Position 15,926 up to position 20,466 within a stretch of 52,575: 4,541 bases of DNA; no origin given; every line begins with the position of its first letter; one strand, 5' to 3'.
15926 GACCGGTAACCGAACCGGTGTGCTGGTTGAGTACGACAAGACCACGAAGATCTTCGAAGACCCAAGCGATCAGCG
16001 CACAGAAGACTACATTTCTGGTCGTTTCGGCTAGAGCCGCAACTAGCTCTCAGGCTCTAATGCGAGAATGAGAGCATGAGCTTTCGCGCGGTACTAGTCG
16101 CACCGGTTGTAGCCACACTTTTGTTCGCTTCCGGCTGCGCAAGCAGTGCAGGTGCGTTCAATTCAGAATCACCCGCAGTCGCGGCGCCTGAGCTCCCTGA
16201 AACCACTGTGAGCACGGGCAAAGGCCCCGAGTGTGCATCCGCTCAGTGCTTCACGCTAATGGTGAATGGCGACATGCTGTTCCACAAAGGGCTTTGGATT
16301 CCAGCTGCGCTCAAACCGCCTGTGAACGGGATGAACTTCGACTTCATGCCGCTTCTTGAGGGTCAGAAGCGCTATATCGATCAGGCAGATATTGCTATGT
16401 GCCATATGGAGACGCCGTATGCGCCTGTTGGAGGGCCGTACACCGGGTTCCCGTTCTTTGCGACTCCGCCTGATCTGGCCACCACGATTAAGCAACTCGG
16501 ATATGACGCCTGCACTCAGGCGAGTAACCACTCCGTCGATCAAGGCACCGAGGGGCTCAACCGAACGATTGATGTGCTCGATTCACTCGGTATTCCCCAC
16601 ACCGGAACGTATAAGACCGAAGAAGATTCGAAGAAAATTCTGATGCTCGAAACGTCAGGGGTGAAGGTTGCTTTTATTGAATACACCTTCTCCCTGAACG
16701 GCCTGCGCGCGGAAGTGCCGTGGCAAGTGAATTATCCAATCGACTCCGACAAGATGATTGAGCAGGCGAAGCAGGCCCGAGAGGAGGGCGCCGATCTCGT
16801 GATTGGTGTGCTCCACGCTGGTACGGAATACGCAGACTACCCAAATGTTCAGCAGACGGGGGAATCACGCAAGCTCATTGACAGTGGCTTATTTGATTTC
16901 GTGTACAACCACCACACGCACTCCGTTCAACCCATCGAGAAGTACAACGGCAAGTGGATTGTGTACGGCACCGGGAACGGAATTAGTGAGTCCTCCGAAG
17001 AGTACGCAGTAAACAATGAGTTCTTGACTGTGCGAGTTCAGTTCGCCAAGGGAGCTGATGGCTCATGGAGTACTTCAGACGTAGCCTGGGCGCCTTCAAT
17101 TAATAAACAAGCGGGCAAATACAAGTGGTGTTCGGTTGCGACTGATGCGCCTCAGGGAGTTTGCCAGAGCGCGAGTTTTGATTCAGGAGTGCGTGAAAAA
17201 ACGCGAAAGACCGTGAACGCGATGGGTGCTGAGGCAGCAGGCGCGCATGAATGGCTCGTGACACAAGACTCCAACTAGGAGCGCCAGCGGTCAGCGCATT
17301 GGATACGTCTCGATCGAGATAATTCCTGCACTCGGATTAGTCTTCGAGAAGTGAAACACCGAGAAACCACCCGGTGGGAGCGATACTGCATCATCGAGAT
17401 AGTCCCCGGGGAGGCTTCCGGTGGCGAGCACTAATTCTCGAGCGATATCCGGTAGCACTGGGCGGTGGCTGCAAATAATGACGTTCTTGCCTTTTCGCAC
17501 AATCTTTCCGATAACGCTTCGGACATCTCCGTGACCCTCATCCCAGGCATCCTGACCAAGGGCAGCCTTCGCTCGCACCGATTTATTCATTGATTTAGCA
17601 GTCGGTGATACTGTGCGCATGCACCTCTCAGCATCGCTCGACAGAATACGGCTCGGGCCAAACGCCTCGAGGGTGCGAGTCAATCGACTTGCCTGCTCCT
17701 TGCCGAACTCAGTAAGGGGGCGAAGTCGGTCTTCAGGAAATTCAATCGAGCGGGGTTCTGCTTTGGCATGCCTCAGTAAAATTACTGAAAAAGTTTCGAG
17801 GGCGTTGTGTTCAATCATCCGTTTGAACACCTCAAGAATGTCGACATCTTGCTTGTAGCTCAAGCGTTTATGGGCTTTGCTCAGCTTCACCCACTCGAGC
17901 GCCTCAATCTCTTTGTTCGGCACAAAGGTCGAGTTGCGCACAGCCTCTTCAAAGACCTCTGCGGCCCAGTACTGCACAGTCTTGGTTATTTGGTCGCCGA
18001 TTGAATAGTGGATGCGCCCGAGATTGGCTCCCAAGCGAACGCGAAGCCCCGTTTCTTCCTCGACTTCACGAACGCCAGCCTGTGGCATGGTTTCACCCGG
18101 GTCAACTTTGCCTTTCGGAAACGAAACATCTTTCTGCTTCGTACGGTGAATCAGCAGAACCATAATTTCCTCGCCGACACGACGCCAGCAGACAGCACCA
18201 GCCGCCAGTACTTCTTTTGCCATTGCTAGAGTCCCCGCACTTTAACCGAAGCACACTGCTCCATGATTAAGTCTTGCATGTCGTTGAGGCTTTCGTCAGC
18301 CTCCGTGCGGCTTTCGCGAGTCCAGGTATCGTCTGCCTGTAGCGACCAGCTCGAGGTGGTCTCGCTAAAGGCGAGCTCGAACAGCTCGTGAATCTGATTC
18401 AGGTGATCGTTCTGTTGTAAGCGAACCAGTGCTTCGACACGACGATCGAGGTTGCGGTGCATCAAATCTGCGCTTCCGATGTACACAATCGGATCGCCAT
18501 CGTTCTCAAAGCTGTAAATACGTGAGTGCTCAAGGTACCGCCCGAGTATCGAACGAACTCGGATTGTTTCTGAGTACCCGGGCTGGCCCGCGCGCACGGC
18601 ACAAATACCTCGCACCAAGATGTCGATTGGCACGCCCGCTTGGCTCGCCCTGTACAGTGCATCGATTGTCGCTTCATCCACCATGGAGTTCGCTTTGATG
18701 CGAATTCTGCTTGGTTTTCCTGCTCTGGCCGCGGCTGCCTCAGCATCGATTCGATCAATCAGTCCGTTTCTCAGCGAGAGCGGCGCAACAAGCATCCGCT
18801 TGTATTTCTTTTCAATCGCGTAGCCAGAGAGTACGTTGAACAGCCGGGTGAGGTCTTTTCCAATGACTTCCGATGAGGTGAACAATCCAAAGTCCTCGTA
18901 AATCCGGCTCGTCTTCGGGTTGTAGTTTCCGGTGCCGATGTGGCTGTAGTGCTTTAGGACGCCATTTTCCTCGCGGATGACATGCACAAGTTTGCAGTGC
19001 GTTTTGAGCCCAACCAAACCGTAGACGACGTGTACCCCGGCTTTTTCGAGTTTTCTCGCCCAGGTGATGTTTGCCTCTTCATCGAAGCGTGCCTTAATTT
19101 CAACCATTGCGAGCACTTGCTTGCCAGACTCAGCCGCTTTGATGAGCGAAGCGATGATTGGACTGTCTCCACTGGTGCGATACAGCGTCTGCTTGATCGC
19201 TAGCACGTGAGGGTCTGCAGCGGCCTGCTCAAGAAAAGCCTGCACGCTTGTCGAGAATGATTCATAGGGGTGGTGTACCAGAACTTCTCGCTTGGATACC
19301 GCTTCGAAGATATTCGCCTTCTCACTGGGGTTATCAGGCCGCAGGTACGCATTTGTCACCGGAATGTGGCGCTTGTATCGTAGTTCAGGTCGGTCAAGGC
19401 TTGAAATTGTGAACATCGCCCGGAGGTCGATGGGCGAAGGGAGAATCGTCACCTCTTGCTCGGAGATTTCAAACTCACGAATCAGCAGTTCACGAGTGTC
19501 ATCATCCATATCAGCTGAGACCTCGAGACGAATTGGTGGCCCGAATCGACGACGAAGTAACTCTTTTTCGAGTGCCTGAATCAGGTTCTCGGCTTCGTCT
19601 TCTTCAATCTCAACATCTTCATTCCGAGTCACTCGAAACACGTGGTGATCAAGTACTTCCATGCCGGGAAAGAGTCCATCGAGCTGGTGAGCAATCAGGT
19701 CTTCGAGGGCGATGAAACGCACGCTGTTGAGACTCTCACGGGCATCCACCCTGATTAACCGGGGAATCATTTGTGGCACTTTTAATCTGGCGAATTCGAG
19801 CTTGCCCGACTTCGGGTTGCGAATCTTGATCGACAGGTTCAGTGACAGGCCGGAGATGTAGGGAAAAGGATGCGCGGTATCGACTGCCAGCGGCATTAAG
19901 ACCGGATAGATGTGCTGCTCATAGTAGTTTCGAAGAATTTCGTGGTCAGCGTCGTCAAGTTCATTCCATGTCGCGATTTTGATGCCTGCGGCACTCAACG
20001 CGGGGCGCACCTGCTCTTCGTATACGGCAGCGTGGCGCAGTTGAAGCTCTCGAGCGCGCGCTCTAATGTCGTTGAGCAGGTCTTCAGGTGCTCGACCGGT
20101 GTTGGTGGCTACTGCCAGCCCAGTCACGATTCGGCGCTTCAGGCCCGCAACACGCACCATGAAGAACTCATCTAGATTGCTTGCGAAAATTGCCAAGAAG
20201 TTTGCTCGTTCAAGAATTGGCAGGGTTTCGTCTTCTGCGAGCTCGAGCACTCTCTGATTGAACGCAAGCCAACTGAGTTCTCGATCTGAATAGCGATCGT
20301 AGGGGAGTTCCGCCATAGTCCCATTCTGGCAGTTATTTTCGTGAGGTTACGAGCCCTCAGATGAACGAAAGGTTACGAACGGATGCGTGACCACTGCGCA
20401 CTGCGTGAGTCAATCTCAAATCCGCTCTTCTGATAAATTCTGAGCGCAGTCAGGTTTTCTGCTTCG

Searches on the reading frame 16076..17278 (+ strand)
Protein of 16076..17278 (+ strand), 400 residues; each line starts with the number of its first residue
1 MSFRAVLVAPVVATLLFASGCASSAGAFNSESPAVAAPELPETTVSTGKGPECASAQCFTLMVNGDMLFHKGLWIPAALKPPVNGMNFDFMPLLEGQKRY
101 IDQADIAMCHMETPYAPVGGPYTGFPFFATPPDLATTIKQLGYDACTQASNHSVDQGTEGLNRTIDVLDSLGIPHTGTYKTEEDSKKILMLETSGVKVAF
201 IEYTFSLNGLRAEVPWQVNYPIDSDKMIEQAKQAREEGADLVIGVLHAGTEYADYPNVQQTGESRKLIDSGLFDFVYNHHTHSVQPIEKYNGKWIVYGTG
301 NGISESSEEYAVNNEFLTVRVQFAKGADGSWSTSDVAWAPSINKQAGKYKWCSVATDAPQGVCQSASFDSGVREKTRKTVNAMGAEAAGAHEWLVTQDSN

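Call 66: search_protein_families(library=pfam, proteins=[window:16076-17278:+], max_evalue=0.00001)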
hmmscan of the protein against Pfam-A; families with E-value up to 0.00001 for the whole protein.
window:16076-17278:+ (400 aa): 1 family
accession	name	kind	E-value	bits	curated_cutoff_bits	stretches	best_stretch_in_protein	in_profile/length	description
PF09587.15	PGA_cap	-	1.9e-61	208.2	27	1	60-305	1-254/255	Bacterial capsule synthesis protein PGA_cap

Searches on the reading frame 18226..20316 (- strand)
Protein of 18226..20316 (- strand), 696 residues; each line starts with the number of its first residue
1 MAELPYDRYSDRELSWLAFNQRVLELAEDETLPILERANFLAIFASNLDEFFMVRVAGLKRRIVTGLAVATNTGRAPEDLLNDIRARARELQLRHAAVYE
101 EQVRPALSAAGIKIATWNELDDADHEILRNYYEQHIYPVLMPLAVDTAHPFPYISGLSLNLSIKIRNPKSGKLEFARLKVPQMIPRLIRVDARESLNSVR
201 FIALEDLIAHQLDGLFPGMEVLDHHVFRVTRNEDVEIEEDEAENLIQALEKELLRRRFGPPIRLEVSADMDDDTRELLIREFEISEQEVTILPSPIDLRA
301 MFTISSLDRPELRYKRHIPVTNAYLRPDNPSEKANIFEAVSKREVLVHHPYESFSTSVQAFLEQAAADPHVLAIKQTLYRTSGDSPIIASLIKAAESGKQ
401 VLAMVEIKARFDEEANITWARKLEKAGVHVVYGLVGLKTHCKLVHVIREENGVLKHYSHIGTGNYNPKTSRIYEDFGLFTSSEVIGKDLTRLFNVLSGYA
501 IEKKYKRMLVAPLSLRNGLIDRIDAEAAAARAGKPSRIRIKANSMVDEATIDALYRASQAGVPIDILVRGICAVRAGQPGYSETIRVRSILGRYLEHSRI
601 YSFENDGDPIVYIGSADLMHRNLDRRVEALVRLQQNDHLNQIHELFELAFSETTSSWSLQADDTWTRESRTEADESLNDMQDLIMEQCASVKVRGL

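Call 66: search_protein_families(library=pfam, proteins=[window:18226-20316:-], max_evalue=0.00001)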
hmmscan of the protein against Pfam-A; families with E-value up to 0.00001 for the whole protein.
window:18226-20316:- (696 aa): 5 families
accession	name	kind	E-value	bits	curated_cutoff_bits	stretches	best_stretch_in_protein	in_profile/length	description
PF17941.7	PP_kinase_C_1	-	2.5e-72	242.3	25.7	1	335-500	1-165/167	Polyphosphate kinase C-terminal domain 1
PF02503.22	PP_kinase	-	7.1e-61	205.5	31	1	124-303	2-182/183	Polyphosphate kinase middle domain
PF13090.12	PP_kinase_C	-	4.2e-60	202.6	25.8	1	509-673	2-166/172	Polyphosphate kinase C-terminal domain 2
PF13089.11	PP_kinase_N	-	3.6e-36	124.2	23.8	1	9-114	1-106/107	Polyphosphate kinase N-terminal domain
PF13091.12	PLDc_2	-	1.2e-11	45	27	1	536-647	10-129/132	PLD-like domain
